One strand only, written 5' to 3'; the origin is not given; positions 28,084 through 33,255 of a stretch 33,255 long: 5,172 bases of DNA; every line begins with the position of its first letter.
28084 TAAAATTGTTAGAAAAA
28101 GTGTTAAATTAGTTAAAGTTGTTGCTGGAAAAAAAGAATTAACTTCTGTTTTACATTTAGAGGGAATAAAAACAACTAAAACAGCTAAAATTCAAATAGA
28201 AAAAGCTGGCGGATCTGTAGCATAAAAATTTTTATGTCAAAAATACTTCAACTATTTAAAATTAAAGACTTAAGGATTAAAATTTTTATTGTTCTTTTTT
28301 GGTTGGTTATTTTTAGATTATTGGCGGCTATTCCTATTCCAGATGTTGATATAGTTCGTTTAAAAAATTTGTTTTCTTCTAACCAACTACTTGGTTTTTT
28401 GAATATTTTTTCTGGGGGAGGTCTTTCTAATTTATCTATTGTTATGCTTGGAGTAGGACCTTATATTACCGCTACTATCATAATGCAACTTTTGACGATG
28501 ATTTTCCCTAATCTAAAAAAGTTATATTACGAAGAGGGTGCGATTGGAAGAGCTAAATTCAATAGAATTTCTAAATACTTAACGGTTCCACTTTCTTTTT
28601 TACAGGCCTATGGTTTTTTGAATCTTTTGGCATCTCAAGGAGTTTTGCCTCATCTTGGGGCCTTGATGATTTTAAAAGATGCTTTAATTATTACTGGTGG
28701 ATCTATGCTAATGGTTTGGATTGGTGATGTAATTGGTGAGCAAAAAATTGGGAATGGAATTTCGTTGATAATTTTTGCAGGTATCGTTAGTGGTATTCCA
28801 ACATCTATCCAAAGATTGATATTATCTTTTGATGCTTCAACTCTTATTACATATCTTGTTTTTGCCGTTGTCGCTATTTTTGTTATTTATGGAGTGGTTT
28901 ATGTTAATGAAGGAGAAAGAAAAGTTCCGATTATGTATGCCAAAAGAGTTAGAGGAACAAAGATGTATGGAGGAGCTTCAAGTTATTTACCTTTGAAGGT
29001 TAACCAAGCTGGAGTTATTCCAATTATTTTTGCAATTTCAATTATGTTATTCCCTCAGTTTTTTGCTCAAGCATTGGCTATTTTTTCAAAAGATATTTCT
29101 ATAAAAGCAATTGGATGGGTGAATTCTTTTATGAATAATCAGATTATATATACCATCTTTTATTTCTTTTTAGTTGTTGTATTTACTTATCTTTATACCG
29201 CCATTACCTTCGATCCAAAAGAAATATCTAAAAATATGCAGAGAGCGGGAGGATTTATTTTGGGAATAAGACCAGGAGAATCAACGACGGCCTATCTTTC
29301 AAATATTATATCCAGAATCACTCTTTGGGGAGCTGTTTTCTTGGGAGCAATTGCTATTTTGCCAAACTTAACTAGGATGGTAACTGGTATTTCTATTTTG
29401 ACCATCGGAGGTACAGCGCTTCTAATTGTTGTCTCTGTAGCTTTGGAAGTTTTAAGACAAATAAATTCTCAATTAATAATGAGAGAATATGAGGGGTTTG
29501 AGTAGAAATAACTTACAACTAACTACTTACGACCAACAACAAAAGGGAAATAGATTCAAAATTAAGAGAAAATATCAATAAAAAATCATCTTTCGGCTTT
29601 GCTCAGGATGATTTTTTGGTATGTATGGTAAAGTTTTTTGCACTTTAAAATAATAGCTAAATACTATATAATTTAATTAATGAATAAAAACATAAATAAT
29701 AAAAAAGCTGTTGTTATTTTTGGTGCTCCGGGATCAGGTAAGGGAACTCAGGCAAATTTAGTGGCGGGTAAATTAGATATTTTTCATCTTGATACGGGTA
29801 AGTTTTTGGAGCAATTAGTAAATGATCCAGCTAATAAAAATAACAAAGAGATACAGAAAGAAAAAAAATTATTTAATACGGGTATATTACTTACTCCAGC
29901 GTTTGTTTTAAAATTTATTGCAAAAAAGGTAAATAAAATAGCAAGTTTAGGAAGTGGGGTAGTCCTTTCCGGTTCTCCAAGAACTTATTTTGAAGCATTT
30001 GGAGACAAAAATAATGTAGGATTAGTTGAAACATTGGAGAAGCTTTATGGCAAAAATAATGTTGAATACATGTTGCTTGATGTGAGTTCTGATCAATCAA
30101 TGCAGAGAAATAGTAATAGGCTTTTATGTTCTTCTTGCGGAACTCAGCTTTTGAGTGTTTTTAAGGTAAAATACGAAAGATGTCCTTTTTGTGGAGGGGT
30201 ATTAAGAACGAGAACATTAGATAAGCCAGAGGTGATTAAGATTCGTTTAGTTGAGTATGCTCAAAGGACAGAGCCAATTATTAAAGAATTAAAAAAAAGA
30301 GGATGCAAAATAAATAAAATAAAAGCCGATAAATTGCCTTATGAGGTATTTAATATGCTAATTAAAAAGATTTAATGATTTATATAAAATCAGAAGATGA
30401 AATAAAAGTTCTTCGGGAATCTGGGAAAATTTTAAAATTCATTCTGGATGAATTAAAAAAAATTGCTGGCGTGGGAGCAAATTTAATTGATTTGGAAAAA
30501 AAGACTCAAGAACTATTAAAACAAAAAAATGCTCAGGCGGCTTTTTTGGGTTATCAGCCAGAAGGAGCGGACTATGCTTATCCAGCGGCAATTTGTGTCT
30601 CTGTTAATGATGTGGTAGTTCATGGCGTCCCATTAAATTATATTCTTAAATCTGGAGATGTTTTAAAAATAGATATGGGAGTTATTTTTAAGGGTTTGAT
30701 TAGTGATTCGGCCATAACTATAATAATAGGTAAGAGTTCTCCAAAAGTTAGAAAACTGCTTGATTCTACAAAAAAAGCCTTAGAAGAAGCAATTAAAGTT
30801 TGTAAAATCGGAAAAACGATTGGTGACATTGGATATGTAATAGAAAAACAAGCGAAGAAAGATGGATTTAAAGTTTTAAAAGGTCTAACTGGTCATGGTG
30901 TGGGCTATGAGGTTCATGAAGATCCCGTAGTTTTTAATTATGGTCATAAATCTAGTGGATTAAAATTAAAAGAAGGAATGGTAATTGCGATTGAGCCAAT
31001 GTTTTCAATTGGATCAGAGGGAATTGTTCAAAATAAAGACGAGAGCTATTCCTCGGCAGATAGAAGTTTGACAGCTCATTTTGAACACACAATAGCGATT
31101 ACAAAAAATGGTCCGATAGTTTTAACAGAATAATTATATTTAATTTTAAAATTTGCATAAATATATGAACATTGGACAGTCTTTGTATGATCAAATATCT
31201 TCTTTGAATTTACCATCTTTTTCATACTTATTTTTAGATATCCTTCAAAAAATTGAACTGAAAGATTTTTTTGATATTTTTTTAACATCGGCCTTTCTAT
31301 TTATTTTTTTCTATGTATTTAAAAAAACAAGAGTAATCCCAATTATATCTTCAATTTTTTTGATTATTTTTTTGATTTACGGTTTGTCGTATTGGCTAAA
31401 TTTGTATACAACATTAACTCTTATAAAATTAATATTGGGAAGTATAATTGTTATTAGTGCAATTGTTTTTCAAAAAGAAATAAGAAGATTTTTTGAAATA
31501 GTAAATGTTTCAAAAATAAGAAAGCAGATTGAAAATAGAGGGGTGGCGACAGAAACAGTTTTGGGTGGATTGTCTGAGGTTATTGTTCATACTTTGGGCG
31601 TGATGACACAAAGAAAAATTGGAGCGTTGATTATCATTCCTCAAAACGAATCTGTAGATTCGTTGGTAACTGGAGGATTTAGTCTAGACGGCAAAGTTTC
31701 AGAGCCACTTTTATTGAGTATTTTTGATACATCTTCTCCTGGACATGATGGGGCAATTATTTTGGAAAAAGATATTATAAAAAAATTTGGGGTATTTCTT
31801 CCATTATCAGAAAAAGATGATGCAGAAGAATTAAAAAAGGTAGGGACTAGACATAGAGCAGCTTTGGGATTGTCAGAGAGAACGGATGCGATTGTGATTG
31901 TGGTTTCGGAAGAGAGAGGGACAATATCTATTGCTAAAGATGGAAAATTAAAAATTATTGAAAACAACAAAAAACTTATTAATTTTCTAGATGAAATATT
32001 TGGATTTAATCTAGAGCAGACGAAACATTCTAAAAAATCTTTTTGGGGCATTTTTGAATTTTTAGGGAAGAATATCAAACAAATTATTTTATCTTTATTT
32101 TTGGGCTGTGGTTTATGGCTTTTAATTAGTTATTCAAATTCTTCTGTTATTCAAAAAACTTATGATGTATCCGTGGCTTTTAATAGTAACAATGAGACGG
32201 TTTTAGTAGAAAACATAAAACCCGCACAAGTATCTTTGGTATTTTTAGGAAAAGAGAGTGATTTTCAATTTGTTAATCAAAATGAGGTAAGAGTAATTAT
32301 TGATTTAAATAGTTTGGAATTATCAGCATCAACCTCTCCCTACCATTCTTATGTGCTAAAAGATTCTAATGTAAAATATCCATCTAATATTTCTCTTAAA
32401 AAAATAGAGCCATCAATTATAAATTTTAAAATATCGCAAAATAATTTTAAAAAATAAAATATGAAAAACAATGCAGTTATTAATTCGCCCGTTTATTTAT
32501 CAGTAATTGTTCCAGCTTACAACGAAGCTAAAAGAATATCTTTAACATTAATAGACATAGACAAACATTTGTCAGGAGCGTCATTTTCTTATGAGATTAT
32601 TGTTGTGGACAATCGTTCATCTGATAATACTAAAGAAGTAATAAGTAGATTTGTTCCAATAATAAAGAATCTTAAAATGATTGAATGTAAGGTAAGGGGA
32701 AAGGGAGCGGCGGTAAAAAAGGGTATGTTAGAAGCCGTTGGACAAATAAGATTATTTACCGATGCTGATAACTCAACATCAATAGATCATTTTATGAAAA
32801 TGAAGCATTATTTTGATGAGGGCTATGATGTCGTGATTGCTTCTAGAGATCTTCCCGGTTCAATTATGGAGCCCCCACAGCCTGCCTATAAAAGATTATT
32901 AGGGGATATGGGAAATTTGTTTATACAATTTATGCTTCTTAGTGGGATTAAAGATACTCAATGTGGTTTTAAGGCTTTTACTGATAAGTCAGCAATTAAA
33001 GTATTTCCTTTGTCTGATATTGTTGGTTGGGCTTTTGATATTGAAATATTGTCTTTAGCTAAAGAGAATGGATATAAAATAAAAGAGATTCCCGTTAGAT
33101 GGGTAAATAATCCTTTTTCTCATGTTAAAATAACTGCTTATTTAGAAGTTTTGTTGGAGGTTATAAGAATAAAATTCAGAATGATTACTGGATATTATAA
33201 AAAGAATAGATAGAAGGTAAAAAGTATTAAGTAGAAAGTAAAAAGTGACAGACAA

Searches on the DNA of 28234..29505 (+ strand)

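Call 42: search_rna_families(sources=[L040, L059, L069, L073, L106, L107, L121, L168, L147, L185, L194, L129], threshold=gathering)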
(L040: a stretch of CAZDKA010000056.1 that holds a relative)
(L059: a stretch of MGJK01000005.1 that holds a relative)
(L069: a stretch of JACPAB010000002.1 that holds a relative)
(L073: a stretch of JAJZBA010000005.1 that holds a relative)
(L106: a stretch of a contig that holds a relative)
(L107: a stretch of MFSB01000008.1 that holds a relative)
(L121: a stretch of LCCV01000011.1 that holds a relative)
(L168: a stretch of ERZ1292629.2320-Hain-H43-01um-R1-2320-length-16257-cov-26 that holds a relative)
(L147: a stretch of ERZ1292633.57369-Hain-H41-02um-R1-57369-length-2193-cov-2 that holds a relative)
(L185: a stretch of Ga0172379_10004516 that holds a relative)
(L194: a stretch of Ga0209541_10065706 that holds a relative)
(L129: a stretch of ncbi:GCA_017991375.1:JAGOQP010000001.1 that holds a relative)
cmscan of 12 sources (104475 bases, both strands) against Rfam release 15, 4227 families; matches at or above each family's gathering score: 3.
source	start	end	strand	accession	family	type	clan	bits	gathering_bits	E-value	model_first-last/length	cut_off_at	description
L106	5598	8000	-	RF02541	LSU_rRNA_bacteria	Gene; rRNA;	CL00112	1610.8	50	0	585-2925/2925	5'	Bacterial large subunit ribosomal RNA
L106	4396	4511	-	RF00001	5S_rRNA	Gene; rRNA;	CL00113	58.6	38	1.8e-09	1-120/120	no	5S ribosomal RNA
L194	20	103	-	RF00005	tRNA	Gene; tRNA;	CL00001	50.5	29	1.2e-07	1-71/71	no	tRNA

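Call 44: search_rna_families(source=L106, start=7100, end=8000, threshold=gathering, show_alignments=1)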
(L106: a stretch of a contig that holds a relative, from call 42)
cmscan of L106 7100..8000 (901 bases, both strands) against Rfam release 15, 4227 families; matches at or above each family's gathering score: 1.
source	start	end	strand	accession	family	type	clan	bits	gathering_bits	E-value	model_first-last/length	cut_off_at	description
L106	7100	8000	-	RF02541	LSU_rRNA_bacteria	Gene; rRNA;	CL00112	565.1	50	2.1e-184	585-1305/2925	5'&3'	Bacterial large subunit ribosomal RNA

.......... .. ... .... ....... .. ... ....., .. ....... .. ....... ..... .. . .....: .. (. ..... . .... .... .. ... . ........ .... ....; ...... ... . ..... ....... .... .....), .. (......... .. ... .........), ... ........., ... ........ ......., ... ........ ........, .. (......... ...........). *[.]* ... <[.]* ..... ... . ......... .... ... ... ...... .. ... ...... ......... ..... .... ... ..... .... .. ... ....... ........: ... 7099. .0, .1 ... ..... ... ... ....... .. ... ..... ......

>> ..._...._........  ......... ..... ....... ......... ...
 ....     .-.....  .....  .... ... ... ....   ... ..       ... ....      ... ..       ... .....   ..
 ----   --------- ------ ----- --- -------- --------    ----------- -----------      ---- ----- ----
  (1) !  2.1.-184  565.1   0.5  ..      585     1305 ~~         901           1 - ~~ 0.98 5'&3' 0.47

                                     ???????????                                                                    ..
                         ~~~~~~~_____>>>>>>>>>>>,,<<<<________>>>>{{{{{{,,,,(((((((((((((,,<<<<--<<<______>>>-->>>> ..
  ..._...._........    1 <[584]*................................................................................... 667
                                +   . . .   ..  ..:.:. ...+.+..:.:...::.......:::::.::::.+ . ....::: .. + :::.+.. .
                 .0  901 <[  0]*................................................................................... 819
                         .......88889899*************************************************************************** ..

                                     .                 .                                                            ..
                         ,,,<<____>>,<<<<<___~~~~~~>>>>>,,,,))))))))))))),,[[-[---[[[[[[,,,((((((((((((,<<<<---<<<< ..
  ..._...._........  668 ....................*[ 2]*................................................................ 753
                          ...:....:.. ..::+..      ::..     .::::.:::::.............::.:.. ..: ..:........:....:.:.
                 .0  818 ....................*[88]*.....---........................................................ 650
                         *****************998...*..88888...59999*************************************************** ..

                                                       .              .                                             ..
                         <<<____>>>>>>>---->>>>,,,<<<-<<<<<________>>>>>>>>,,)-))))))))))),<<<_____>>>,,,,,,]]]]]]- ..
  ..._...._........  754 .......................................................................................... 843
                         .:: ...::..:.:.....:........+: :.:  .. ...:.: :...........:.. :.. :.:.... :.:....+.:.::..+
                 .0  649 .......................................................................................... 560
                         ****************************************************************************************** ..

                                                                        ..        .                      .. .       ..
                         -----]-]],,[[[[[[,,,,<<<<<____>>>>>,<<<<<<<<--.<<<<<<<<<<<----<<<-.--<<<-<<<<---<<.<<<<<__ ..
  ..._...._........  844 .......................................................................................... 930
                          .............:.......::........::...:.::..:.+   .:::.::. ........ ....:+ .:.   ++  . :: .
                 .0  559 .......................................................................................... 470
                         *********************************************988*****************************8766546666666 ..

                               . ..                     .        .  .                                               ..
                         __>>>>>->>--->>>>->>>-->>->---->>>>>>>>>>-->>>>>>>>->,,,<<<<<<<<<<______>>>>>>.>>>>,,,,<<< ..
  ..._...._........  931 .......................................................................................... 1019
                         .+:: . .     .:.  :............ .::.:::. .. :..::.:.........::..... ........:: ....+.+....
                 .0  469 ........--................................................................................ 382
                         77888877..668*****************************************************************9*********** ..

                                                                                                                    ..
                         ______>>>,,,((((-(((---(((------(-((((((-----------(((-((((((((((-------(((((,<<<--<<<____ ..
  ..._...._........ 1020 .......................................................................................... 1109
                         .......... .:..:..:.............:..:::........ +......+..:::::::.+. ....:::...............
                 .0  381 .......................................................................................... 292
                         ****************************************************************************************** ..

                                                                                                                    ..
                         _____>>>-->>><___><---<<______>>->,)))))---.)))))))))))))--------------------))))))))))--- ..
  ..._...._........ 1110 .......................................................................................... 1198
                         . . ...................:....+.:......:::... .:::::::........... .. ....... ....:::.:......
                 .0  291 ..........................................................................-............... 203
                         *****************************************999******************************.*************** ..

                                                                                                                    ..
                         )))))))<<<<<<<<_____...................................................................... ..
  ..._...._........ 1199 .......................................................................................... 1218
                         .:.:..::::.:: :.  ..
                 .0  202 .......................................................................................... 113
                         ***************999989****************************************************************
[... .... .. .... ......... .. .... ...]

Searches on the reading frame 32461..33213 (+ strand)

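Call 45: search_protein_families(library=pfam, proteins=[window:32461-33213:+])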
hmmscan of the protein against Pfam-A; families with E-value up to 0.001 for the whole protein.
window:32461-33213:+ (250 aa): 2 families
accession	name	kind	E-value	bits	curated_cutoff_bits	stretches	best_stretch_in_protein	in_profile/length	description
PF00535.33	Glycos_transf_2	-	3.6e-22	79.5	23.3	1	14-179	1-165/168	Glycosyl transferase family 2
PF10111.15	Glyco_tranf_2_2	-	1.4e-07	31.8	27.3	1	14-115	1-103/276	Glycosyltransferase like family 2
